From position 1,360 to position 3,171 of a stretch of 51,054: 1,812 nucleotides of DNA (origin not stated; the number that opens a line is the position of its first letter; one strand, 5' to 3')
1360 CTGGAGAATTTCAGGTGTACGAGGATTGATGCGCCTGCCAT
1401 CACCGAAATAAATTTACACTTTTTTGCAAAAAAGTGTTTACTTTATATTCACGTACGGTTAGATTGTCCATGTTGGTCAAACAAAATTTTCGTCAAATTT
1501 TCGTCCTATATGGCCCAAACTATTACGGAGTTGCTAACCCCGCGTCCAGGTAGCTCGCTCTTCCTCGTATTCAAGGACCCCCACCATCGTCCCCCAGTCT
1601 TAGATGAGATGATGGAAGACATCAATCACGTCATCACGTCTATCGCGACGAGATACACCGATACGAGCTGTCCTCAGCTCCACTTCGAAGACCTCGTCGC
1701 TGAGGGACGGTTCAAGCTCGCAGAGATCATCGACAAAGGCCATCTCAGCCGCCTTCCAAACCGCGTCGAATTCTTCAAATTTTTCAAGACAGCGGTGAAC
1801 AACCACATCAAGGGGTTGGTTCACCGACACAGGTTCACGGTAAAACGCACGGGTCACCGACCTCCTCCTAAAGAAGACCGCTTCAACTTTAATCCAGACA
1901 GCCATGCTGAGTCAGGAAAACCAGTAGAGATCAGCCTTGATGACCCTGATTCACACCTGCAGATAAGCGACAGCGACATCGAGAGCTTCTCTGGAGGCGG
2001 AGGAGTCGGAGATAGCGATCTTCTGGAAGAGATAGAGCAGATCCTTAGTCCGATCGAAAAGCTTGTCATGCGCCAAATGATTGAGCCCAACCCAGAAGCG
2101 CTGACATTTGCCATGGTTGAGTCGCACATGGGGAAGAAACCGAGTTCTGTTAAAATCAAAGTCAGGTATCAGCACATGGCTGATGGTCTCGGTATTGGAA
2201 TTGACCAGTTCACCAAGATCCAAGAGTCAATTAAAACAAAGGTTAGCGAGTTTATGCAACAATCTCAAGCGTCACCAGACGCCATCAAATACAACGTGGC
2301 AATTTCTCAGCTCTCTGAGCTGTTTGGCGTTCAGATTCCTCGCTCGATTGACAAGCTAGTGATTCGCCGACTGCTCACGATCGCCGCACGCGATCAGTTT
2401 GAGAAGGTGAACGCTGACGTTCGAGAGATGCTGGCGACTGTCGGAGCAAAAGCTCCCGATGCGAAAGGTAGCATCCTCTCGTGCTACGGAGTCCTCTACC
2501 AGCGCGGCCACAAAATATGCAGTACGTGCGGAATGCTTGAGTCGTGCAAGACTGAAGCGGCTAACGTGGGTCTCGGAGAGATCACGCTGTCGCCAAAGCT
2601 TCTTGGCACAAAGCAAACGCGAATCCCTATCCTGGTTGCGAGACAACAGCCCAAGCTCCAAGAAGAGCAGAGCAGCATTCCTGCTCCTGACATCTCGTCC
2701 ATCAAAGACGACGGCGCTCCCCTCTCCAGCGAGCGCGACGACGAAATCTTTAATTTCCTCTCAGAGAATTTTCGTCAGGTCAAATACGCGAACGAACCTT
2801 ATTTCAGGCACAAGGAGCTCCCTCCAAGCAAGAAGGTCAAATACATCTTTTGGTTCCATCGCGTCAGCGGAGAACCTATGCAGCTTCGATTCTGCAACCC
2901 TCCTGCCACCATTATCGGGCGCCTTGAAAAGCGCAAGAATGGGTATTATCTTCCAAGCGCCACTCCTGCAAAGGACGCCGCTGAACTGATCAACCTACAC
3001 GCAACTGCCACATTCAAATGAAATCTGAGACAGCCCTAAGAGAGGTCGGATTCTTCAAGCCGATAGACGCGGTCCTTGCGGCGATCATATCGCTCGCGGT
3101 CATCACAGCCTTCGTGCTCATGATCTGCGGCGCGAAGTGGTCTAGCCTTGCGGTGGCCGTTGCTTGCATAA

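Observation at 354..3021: Two adjacent gp55-like late-sigma paralogs, the second with a 300-aa Cys-cluster C-terminal extension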

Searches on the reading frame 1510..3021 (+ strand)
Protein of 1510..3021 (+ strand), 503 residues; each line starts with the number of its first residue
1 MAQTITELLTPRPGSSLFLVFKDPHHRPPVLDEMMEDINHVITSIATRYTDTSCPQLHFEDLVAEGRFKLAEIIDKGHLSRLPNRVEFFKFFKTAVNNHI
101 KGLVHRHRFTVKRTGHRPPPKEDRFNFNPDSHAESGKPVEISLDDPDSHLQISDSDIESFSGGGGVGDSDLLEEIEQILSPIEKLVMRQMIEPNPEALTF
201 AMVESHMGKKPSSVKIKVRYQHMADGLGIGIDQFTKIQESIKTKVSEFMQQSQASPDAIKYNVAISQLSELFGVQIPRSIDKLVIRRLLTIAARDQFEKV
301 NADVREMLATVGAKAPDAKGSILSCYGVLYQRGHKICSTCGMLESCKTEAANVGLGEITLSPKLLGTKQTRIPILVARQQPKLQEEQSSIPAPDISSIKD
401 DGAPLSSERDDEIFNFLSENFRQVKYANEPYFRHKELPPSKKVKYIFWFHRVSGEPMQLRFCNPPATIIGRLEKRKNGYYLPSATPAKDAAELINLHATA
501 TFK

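Call 3: search_protein_families(library=pfam, proteins=[window:1510-3021:+], max_evalue=10)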
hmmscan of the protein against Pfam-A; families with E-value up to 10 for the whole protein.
window:1510-3021:+ (503 aa): 0 families

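Call 4: search_protein_families(library=phrogs, proteins=[window:1510-3021:+], max_evalue=1)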
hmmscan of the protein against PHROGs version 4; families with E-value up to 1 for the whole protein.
window:1510-3021:+ (503 aa): 2 families
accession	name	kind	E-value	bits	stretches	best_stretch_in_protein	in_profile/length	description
phrog_351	-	transcription regulation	0.054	13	1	32-119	506-590/928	RNA polymerase sigma factor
phrog_37914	-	head and packaging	0.33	12.2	1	82-94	20-32/46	major head protein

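Call 5: search_protein_families(library=ncbifam, proteins=[window:1510-3021:+], max_evalue=10)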
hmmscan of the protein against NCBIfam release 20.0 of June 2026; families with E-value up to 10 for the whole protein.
window:1510-3021:+ (503 aa): 2 families
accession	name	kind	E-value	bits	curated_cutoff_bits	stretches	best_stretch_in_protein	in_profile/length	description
TIGR02937.1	sigma70-ECF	superfamily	0.007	16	42.9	1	32-185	4-109/165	sigma-70 family RNA polymerase sigma factor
TIGR02393.1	RpoD_Cterm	equivalog_domain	0.035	13.7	354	1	33-77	4-45/238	RNA polymerase sigma factor RpoD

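Call 8: search_dna_similar(query=window:1510-3021:+, collection=phages, mode=protein, max_evalue=0.01)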
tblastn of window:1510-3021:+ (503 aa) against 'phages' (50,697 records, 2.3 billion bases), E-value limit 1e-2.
No match.

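Call 13: search_solved_structures(query=window:1510-3021:+, max_evalue=10, show_alignments=2)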
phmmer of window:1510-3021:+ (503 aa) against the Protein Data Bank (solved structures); distinct sequences matched with E-value up to 10: 8.
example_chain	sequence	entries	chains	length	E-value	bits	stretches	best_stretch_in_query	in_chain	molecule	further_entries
1esc_A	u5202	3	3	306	0.18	13.9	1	295-327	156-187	ESTERASE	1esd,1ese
1p68_A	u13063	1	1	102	0.23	13.5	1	142-183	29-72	De novo designed protein S-824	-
9k85_A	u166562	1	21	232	0.3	13.2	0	170-211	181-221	Fiber-n6-Zn1-HEHE-46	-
7e3x_A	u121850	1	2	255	0.52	12.4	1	113-196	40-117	Oxidoreductase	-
7e24_A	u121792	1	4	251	0.79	11.8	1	113-195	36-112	Oxidoreductase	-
2jua_A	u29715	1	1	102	0.91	11.6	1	142-184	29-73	de novo protein S836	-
6jd6_A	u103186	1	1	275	1.1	11.3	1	115-200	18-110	Ankyrin repeat domain-containing protein EMB506, chloroplastic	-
8bx5_A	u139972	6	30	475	2.2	10.3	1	27-76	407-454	Acetylcholine receptor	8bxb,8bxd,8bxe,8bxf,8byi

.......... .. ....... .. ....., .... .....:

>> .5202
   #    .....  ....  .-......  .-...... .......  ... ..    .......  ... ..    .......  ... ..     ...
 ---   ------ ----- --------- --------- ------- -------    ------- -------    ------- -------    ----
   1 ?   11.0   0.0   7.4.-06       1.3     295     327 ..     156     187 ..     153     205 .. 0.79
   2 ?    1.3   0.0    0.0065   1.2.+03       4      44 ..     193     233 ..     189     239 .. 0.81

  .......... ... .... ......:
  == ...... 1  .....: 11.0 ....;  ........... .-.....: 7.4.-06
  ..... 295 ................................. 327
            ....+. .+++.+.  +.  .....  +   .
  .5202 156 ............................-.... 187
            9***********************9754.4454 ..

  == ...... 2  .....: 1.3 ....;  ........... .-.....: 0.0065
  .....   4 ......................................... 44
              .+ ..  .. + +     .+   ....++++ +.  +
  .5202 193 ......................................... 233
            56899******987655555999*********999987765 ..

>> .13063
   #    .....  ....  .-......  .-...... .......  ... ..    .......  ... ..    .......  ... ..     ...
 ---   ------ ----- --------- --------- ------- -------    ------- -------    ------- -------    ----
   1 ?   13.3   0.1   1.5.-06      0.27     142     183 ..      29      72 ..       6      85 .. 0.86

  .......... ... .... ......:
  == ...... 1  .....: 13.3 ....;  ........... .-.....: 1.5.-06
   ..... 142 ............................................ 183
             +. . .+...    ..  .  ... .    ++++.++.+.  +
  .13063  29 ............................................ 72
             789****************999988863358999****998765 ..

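Call 15: find_homologous_proteins(query=window:1510-3021:+, max_evalue=0.001)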
Query window:1510-3021:+ (503 aa): 100 proteins with E <= 0.001 among 8000 candidates.
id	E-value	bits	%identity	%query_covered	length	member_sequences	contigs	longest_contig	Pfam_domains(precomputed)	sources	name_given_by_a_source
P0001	0.0e+0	1063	100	93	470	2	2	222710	-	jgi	-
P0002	2.3e-148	513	50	99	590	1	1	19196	-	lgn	-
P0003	4.8e-142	492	47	99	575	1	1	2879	-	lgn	-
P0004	1.7e-136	474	48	97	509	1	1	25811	-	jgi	jgi:hypothetical protein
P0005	9.9e-136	472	48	97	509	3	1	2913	-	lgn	-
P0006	8.8e-132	459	48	98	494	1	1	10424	-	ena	-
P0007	5.9e-128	446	45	95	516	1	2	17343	-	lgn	-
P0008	3.6e-125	437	45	98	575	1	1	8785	-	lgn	-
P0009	6.8e-124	433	45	99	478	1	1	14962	-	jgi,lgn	jgi:hypothetical protein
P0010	1.4e-123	431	45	99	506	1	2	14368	-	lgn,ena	-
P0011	5.6e-121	423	43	96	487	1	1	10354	-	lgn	-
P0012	4.5e-118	413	45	96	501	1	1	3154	-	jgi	jgi:hypothetical protein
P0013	1.4e-116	408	44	94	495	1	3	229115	-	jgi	jgi:6-pyruvoyl-tetrahydropterin synthase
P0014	1.7e-115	405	42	96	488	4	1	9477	-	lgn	-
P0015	2.2e-115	404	43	95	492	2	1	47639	-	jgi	jgi:hypothetical protein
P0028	1.7e-106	375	38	96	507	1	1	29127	-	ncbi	-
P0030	6.5e-106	373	40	95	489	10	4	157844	-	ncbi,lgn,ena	-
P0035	9.2e-103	363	38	96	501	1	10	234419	-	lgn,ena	-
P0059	2.7e-92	328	38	97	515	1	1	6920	-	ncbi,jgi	jgi:hypothetical protein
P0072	1.7e-88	316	38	94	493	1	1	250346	-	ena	-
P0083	1.1e-84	303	37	96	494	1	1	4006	-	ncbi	-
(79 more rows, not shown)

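Call 22: search_solved_structures(query=A2, max_evalue=10, show_alignments=3)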
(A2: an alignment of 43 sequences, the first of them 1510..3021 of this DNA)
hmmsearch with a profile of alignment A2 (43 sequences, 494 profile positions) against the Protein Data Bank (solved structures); distinct sequences matched with E-value up to 10: 3.
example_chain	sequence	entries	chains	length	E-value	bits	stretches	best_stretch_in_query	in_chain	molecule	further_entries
6jd6_A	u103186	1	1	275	0.21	13.2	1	161-201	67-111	Ankyrin repeat domain-containing protein EMB506, chloroplastic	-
3bhp_A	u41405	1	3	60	0.23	13.1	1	70-113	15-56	UPF0291 protein ynzC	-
4ynl_B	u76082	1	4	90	0.77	11.3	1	12-56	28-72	Heterocyst differentiation control protein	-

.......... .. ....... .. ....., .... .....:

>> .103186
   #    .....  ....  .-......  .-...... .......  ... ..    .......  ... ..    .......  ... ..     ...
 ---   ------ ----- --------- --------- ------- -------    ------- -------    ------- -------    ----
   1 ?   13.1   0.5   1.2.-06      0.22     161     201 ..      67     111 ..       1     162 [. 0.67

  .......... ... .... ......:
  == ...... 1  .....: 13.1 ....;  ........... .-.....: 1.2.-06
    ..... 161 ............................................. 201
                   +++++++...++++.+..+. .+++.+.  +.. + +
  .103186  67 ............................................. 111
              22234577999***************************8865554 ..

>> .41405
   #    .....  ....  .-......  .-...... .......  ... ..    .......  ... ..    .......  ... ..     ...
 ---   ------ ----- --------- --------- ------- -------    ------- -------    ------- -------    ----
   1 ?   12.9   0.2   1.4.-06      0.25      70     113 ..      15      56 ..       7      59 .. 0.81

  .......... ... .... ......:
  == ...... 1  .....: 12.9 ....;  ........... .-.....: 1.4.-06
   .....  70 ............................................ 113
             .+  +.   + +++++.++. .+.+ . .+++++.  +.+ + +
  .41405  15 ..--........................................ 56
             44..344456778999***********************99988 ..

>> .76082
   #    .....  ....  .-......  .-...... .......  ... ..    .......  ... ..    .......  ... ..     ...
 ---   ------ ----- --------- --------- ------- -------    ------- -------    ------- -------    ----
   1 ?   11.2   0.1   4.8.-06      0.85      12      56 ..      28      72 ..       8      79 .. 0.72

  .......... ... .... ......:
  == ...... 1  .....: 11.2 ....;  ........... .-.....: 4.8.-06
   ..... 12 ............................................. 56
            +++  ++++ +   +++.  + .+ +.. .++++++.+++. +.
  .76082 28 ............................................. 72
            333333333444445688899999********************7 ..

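Call 24: search_protein_families(library=pfam, alignment_id=A2, max_evalue=1)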
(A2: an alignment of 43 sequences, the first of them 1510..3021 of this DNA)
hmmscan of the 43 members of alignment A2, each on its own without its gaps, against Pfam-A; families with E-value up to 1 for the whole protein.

A. member 1, window:1510-3021:+ (503 aa): 0 families

B. families by the number of members that match (of 43 scanned): 29 families (the first 25 are shown)
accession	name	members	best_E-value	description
PF18508.7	zf_C2H2_13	2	0.39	Zinc finger domain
PF03461.20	TRCF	1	0.01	TRCF domain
PF02926.22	THUMP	1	0.032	THUMP domain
PF13545.12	HTH_Crp_2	1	0.041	Crp-like helix-turn-helix domain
PF18763.7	ddrB-ParB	1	0.063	ddrB-like ParB superfamily domain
PF07544.18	Med9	1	0.067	RNA polymerase II transcription mediator complex subunit 9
PF01336.31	tRNA_anti-codon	1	0.073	OB-fold nucleic acid binding domain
PF00177.27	Ribosomal_S7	1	0.084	Ribosomal protein S7p/S5e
PF12875.12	DUF3826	1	0.084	Protein of unknown function (DUF3826)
PF22511.2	PBP2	1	0.089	PolB1 Binding Protein 2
PF04542.20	Sigma70_r2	1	0.09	Sigma-70 region 2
PF14005.11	YpjP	1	0.095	YpjP-like protein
PF03705.20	CheR_N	1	0.11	CheR methyltransferase, all-alpha domain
PF11411.13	DNA_ligase_IV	1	0.12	DNA ligase IV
PF19712.4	AGK_C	1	0.14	Acylglycerol kinase C-terminal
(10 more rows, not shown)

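Call 27: search_protein_families(library=phrogs, alignment_id=A2, max_evalue=1)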
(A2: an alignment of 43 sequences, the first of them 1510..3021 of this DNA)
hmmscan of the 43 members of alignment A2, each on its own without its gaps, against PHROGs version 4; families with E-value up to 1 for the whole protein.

A. member 1, window:1510-3021:+ (503 aa): 2 families
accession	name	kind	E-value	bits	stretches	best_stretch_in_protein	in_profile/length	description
phrog_351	-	transcription regulation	0.054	13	1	32-119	506-590/928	RNA polymerase sigma factor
phrog_37914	-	head and packaging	0.33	12.2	1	82-94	20-32/46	major head protein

B. families by the number of members that match (of 43 scanned): 29 families (the first 25 are shown)
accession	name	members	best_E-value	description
phrog_13400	-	19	0.00027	-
phrog_351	-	3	0.054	RNA polymerase sigma factor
phrog_35582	-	2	0.036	-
phrog_15275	-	2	0.33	-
phrog_8776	-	1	0.02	-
phrog_28650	-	1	0.021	-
phrog_22986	-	1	0.036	-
phrog_1740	-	1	0.044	RNA polymerase sigma factor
phrog_25556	-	1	0.082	-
phrog_4269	-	1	0.082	-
phrog_10231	-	1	0.091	-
phrog_32512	-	1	0.11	-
phrog_21207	-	1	0.11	-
phrog_33410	-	1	0.11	terminase small subunit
phrog_34661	-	1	0.11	-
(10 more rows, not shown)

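Call 28: predict_structure(alignment_id=A2)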
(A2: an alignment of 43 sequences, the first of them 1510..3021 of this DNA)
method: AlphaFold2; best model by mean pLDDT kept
length: 503 residues; sequences in the alignment: 43
mean_pLDDT: 81.0   pTM: 0.39
mean pLDDT of the five models: 81.0, 79.4, 79.3, 79.2, 78.9
residues with pLDDT >= 90: 269; 70-90: 105; 50-70: 53; < 50: 76
segments of 3 or more residues with pLDDT < 50: 1-14, 132-142, 153-167, 368-401
pLDDT, mean of each block of 10 residues (from residue 1): 45 49 77 96 97 92 98 96 93 97 83 63 66 45 55 46 53 89 96 96 91 91 98 98 91 80 93 88 92 91 95 90 79 88 91 75 54 37 36 41 72 96 93 90 91 90 97 96 97 97 90
secondary structure, 60 per line:
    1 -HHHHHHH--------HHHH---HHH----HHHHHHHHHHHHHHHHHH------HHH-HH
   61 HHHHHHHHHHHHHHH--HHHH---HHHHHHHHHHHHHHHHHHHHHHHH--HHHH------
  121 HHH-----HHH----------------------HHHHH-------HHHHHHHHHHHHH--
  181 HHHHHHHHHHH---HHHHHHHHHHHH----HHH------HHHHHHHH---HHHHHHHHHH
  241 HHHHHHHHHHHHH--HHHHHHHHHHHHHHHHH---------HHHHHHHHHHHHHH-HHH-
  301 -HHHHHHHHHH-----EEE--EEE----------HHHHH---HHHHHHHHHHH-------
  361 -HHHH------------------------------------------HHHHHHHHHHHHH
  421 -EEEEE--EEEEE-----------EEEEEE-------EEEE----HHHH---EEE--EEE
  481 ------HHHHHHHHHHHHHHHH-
elements in order: H2-8 H17-20 H31-48 H59-75 H78-81 H85-108 H111-114 H154-158 H166-178 H181-191 H195-206 H220-227 H231-253 H256-272 H282-295 H302-311 E317-319 E322-324 H335-339 H343-353 H362-365 H408-420 E422-426 E429-433 E445-450 E458-461 H466-469 E473-475 E478-480 H487-502

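Call 39: find_encoding_contigs(protein=P0001, flank=10000, max_places=3)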
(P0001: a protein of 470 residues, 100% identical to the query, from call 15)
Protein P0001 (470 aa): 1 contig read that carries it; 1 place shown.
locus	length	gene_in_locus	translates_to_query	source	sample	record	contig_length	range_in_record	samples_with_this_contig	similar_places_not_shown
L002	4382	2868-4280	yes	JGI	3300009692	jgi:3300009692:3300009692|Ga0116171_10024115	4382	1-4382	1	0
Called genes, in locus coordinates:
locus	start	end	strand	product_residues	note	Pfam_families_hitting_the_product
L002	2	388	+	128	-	?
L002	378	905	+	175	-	PF18894:PhageMetallopep (weak)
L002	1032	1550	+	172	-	-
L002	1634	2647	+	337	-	-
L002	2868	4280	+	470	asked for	-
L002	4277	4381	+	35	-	?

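Call 40: find_encoding_contigs(protein=P0035, flank=10000, max_places=2)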
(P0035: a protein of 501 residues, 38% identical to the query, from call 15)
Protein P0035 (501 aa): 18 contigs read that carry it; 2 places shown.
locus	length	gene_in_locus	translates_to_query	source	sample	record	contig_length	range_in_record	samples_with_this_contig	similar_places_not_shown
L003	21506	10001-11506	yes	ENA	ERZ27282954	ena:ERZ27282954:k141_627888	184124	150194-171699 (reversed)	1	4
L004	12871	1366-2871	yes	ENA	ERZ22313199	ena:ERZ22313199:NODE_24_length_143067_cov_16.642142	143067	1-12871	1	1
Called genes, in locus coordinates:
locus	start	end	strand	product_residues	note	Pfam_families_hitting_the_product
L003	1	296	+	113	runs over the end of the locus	-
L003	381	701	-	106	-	-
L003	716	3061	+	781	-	PF00535:Glycos_transf_2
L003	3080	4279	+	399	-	PF01075:Glyco_transf_9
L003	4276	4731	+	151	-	-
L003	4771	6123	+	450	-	-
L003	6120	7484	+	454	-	PF08423:Rad51 (weak), PF06745:ATPase (faint), PF00154:RecA_N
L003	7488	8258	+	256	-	PF18894:PhageMetallopep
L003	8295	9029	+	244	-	-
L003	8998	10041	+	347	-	-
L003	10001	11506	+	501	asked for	-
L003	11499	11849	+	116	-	-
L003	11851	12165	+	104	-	PF00216:Bac_DNA_binding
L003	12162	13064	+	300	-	-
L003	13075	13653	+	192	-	-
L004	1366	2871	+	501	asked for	-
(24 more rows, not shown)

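Call 41: find_encoding_contigs(protein=P0072, flank=10000, max_places=2)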
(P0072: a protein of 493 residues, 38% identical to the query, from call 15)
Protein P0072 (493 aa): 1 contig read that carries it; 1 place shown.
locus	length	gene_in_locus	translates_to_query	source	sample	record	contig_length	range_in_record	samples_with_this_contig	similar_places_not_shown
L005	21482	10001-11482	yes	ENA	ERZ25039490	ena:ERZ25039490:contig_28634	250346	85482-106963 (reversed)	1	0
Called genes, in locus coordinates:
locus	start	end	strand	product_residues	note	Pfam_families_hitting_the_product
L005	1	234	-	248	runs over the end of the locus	-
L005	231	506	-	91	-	-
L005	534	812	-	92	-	-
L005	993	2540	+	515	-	-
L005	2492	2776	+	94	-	-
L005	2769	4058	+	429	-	PF01075:Glyco_transf_9 (weak)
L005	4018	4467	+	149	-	-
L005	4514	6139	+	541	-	-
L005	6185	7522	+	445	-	PF00154:RecA_N (faint)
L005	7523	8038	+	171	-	PF18894:PhageMetallopep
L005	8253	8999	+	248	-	-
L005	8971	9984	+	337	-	-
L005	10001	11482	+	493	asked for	-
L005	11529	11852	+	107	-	-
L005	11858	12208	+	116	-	-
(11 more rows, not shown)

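Call 83: fold_search(model_id=the predicted structure, library=viral)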
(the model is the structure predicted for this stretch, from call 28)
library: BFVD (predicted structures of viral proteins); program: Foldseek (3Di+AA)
matches with E <= 10: 214; with E <= 0.001: 1
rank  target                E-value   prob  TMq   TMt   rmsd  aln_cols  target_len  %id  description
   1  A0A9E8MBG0            3.1e-04  1.00  0.15  0.35  19.7       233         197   20  (no name in the UniProt tables at hand)
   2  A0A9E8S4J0            1.8e-03  0.82  0.14  0.15  30.0       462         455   16  (no name in the UniProt tables at hand)
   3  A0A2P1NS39            7.6e-02  0.14  0.09  0.12  26.5       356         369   11  (no name in the UniProt tables at hand)
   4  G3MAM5                1.6e-01  0.80  0.12  0.40   5.6       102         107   14  Gp484 [Bacillus phage G]
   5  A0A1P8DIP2            3.3e-01  0.20  0.12  0.16  19.1       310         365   13  (no name in the UniProt tables at hand)
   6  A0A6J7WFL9            3.3e-01  0.08  0.09  0.09  28.1       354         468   10  Uncharacterized protein [uncultured Caudovirales phage]
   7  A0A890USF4            3.5e-01  0.06  0.07  0.11  19.3       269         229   13  Uncharacterized protein [Microbacterium phage Shocker]
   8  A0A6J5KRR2            3.7e-01  0.44  0.13  0.26  20.4       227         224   13  Sigma70-ECF, RNA polymerase sigma factor, sigma-70 family [uncultured Caudovirales phage]
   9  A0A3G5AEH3            3.9e-01  0.04  0.07  0.09  29.0       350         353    9  Uncharacterized protein [Hyperionvirus sp.]
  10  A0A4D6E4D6            5.0e-01  0.33  0.13  0.19  22.7       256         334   14  DNA binding protein [Streptomyces phage RemusLoopin]
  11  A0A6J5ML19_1          5.3e-01  0.06  0.10  0.05  31.5       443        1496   10  Helicase, C-terminal [uncultured Caudovirales phage]
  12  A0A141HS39            6.8e-01  0.06  0.08  0.10  18.1       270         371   12  (no name in the UniProt tables at hand)
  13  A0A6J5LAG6            7.2e-01  0.07  0.07  0.05  19.1       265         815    8  DNA primase, phage/plasmid [uncultured Caudovirales phage]
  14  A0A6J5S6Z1            7.5e-01  0.04  0.10  0.07  28.6       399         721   12  Uncharacterized protein [uncultured Caudovirales phage]
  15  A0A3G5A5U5            7.9e-01  0.05  0.09  0.06  21.6       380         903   10  Ankyrin repeat-containing protein [Hyperionvirus sp.]
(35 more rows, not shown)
